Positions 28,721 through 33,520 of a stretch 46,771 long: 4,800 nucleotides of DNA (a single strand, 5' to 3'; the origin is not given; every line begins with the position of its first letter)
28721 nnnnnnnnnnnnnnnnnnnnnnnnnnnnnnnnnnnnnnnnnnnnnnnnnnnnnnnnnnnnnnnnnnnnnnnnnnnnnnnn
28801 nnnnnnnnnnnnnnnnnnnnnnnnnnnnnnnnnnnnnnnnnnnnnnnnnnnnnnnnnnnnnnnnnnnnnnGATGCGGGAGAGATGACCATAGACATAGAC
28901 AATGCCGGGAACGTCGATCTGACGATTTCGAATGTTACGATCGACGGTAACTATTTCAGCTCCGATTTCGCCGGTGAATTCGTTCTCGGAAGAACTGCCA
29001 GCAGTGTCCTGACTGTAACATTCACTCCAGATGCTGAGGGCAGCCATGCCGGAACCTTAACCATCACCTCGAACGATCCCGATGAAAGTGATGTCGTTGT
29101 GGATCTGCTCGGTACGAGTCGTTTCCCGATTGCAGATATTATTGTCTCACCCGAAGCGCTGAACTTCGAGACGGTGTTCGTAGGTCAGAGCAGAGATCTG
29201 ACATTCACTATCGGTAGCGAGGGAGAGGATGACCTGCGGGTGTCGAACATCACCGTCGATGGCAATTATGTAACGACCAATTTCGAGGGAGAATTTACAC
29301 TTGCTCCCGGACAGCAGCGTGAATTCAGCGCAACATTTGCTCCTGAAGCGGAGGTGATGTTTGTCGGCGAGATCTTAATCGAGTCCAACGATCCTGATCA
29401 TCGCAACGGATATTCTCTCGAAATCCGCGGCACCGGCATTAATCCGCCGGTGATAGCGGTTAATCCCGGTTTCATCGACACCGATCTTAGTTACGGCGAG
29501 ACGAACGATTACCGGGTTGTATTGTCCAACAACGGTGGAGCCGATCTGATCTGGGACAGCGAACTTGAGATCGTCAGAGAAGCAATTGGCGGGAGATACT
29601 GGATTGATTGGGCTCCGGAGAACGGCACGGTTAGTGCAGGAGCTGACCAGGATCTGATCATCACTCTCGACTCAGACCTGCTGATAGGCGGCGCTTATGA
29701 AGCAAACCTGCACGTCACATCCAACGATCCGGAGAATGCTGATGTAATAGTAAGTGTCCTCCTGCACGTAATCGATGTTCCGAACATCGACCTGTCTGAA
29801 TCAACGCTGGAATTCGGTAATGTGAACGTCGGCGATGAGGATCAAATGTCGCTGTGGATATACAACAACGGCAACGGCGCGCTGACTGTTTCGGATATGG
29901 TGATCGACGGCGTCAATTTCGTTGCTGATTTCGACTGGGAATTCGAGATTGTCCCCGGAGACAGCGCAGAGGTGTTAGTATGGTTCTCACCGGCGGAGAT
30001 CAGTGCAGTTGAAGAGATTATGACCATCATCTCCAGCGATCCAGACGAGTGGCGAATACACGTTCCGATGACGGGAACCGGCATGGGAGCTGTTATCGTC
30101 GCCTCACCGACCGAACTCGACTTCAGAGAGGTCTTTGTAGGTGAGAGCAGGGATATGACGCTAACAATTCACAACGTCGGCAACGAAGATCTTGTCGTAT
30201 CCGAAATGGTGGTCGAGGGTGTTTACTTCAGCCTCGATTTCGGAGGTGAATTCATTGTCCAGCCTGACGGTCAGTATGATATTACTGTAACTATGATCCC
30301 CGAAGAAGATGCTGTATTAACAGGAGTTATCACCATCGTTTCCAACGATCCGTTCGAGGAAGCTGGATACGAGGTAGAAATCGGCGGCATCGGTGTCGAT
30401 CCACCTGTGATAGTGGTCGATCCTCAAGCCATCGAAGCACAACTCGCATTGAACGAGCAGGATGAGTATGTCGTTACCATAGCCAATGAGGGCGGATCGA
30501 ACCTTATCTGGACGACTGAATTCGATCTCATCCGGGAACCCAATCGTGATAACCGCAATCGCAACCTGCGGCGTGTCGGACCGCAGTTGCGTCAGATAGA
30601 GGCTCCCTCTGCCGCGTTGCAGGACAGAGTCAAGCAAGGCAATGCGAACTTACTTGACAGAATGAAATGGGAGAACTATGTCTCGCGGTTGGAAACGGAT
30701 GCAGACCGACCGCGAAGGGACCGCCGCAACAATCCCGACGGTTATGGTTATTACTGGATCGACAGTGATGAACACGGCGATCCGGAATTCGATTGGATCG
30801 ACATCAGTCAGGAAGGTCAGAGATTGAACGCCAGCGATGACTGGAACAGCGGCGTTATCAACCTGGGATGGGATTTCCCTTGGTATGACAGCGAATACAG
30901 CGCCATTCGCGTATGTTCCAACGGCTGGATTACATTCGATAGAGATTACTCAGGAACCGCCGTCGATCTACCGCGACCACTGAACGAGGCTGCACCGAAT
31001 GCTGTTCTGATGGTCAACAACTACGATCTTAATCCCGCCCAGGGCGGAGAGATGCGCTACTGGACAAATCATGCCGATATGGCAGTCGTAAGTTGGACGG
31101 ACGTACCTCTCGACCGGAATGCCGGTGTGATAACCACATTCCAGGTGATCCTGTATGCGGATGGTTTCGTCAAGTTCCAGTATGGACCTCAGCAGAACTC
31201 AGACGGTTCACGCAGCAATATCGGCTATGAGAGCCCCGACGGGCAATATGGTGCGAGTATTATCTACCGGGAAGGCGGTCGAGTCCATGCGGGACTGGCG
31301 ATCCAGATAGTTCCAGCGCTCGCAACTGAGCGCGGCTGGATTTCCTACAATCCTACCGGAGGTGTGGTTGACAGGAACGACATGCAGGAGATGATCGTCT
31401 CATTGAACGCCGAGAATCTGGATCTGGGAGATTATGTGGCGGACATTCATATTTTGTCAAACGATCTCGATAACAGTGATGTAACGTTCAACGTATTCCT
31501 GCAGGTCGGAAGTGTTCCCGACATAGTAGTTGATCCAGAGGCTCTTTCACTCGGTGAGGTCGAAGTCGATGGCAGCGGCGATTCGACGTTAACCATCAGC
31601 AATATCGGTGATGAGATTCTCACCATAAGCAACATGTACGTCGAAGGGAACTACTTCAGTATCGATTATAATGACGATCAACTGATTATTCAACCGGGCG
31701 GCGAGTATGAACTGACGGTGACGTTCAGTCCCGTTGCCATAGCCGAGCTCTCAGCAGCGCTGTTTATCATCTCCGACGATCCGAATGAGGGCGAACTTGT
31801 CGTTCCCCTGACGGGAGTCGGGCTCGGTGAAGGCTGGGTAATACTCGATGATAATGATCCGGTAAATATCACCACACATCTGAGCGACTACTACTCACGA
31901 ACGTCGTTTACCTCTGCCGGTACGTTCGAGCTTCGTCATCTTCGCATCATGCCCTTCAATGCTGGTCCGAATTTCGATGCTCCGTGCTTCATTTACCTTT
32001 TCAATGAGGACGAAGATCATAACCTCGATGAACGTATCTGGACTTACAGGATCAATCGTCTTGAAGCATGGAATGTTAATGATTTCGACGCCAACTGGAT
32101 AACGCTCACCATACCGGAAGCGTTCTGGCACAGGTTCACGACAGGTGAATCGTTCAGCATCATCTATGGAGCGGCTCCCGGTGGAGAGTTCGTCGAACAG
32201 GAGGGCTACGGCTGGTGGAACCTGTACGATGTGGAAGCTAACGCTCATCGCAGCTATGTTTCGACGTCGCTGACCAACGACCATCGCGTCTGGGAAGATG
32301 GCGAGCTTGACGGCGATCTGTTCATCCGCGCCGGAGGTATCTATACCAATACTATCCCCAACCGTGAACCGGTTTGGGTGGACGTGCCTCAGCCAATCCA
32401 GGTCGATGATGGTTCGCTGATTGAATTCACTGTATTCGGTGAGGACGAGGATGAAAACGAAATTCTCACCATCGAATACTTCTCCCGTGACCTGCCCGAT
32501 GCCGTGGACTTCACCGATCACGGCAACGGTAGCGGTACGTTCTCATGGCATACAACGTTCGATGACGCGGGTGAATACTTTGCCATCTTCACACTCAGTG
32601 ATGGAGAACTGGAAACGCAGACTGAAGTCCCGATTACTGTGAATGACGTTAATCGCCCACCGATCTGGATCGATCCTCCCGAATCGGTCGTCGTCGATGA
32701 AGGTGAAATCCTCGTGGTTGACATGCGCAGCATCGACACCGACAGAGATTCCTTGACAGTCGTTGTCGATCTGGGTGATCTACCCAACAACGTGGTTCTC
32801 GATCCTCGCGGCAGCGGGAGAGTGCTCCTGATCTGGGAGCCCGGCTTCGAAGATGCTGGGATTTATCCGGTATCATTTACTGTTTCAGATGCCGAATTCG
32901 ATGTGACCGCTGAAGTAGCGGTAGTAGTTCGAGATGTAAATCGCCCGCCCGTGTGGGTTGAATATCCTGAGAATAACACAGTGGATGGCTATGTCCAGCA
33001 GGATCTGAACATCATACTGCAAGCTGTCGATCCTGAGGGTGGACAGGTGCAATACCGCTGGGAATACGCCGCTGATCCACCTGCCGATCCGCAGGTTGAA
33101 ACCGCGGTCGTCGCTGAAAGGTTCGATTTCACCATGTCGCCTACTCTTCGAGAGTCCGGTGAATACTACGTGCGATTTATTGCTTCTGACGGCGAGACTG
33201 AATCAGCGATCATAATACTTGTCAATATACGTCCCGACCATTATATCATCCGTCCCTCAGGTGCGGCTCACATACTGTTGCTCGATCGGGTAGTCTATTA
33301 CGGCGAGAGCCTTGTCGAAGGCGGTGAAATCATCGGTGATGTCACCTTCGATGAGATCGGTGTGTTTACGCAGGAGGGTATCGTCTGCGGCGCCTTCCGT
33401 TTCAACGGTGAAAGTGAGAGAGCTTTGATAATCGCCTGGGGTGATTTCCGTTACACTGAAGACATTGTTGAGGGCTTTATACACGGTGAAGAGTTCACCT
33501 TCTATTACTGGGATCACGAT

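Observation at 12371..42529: One uninterrupted 30,159-nt ORF encoding a 10,052-aa T9SS-sorted mosaic protein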

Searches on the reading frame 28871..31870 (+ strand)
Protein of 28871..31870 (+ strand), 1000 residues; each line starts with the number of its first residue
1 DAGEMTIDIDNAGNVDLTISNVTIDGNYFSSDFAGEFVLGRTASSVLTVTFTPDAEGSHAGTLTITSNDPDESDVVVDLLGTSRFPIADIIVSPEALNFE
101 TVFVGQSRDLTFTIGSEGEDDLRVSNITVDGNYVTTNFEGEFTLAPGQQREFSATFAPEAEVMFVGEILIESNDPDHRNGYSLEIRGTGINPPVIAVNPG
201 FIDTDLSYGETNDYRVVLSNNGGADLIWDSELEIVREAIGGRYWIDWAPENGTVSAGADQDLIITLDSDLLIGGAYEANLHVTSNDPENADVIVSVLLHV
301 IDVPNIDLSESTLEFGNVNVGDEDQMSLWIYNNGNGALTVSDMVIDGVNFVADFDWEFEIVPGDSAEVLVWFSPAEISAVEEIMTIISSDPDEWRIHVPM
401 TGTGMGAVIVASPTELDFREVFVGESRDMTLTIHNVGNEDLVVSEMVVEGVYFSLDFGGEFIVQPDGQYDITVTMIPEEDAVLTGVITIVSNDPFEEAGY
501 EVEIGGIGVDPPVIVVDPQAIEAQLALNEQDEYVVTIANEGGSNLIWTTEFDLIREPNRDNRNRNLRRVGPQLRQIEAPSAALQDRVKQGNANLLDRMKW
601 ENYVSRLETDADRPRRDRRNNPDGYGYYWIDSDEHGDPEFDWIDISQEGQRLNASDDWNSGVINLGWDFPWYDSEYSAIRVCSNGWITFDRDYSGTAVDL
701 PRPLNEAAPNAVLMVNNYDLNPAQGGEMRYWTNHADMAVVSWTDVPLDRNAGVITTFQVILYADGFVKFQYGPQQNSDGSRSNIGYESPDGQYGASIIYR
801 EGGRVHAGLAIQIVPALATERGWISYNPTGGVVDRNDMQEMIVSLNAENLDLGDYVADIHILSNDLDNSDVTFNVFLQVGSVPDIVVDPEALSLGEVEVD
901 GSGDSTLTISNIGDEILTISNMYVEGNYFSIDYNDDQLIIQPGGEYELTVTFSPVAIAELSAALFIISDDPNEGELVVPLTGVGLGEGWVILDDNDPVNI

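Call 6: search_protein_families(library=pfam, proteins=[window:28871-31870:+], max_evalue=0.01)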
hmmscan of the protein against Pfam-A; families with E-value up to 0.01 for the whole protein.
window:28871-31870:+ (1000 aa): 11 families
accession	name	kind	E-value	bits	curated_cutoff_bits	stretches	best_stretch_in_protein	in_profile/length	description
PF22544.2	HYDIN_VesB_CFA65-like_Ig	-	1.1e-49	167.3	25.5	5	884-973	2-92/100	HYDIN/CFA65/VesB-like, Ig-like domain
PF15780.11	ASH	-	3.2e-39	133.5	27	4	412-496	10-95/98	Abnormal spindle-like microcephaly-assoc'd, ASPM-SPD-2-Hydin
PF22073.2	Cep192_D4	-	8.3e-36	123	35.5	5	883-984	2-111/112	Cep192 domain 4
PF12371.14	TMEM131_like_N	-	1.3e-28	99.5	28.8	3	412-480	4-73/84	Transmembrane protein 131-like N-terminal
PF07610.17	DUF1573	-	4.9e-25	87.9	26.1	2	95-178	6-89/98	Protein of unknown function (DUF1573)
PF22067.2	Cep192_D3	-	2.9e-13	50.2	27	0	891-971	8-86/99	Cep192 domain 3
PF24507.1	Ig_CFAP65_4th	-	2e-10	41.4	27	1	6-83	1-76/76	CFAP65, fourth Ig-like domain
PF25248.1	Ig_CFAP65_8th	-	9.2e-07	29.1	25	0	305-336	3-34/128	CFAP65, eight Ig-like domain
PF24798.1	Ig-CFAP74_4th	-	2e-06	28.3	28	0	888-968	2-81/95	CFAP74 forth Ig-like domain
PF25249.1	Ig_CFAP65_7th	-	2.7e-05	24.4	28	0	39-75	57-93/120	CFAP65, seventh Ig-like domain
PF24499.1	Ig_TMEM131L_4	-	0.0013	19.6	27.8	0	65-171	16-120/136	TMEM131L fourth Ig-like domain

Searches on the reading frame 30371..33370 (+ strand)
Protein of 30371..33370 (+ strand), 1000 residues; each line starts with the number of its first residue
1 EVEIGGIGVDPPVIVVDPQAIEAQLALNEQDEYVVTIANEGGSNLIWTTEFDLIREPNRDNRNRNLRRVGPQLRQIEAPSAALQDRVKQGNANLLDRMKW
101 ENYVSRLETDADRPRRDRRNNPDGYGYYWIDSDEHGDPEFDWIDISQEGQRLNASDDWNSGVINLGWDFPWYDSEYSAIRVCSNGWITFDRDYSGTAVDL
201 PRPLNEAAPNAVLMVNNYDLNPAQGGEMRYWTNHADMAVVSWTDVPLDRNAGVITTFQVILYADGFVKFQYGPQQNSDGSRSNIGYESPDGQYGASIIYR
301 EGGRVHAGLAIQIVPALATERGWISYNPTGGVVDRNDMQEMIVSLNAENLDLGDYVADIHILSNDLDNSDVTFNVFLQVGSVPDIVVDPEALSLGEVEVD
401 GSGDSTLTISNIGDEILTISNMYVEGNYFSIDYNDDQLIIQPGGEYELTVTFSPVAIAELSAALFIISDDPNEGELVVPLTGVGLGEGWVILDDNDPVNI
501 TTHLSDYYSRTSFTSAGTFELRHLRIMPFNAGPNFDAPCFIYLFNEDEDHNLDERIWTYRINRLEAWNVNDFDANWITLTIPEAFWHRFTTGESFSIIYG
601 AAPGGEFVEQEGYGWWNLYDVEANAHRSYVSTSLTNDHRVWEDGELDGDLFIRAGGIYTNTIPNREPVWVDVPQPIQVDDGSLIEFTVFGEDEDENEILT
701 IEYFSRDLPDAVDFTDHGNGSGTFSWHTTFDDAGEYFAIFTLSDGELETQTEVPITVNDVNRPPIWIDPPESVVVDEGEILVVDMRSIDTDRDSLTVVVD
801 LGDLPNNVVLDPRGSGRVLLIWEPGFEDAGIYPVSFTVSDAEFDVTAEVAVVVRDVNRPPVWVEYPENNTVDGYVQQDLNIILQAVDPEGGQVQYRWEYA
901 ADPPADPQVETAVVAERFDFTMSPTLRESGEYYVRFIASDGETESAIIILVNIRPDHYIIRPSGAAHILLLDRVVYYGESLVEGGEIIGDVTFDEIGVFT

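Call 5: search_protein_families(library=pfam, proteins=[window:30371-33370:+], max_evalue=0.01)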
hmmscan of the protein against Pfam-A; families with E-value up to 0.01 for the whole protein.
window:30371-33370:+ (1000 aa): 8 families
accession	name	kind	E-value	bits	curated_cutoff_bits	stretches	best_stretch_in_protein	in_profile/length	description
PF22544.2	HYDIN_VesB_CFA65-like_Ig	-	8.4e-12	45.6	25.5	1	384-473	2-92/100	HYDIN/CFA65/VesB-like, Ig-like domain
PF22073.2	Cep192_D4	-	2.9e-07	31.1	35.5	1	383-484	2-111/112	Cep192 domain 4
PF17963.7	Big_9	-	6.7e-07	30.6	23.6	0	761-849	1-86/89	Bacterial Ig domain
PF15780.11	ASH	-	3.3e-06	27.6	27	1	389-472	7-94/98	Abnormal spindle-like microcephaly-assoc'd, ASPM-SPD-2-Hydin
PF07610.17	DUF1573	-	0.00098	19.5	26.1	1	388-470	4-85/98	Protein of unknown function (DUF1573)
PF00801.26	PKD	-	0.0016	18.8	23.5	0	875-942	11-69/80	PKD domain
PF05345.18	He_PIG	-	0.0022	18.9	24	0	770-851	8-93/96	Putative Ig domain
PF24507.1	Ig_CFAP65_4th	-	0.0063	17.3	27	0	407-483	2-75/76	CFAP65, fourth Ig-like domain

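Call 8: search_protein_families(library=ncbifam, proteins=[window:30371-33370:+], max_evalue=0.01)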
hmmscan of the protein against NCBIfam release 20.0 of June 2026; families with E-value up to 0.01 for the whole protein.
window:30371-33370:+ (1000 aa): 3 families
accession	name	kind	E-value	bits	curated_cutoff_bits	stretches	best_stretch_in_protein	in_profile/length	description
NF038112.1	myxo_dep_M36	subfamily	2.2e-12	45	1500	1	664-946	1286-1555/1604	myxosortase-dependent M36 family metallopeptidase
NF012211.1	tand_rpt_95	domain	1.8e-09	37.4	90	2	687-765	14-92/98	tandem-95 repeat protein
NF012200.0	choice_anch_D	domain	1.4e-08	35.2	45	1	382-473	14-108/108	choice-of-anchor D domain-containing protein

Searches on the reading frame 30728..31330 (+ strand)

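Call 54: search_protein_families(library=pfam, proteins=[window:30728-31330:+], max_evalue=10)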
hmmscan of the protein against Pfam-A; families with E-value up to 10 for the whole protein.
window:30728-31330:+ (201 aa): 1 family
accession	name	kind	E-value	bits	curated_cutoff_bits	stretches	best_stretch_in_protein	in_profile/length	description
PF06119.19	NIDO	-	0.07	13.6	25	1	116-152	79-120/186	Nidogen-like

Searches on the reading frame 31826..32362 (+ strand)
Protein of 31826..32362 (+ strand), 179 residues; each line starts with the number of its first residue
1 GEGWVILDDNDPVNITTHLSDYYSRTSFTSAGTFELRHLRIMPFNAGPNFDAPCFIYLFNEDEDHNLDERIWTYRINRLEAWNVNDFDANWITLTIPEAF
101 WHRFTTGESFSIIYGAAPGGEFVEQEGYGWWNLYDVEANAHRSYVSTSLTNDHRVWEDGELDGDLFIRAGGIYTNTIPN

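Call 79: search_protein_families(library=pfam, proteins=[window:31826-32362:+], max_evalue=1)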
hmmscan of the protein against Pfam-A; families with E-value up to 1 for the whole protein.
window:31826-32362:+ (179 aa): 0 families

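Call 87: find_related_loci(query=window:31826-32362:+, collection=metagenome_contigs, flank=10000)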
Query window:31826-32362:+ (179 aa) in metagenome_contigs; peptide patterns used: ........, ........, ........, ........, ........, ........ (x = any residue, [..] = any of these).
39 stretches matched a pattern, but none encodes a relative of the query by tblastn (E <= 1e-3).

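Call 98: search_protein_families(library=ncbifam, proteins=[window:31826-32362:+], max_evalue=1)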
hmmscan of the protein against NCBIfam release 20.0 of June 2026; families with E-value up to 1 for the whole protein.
window:31826-32362:+ (179 aa): 0 families
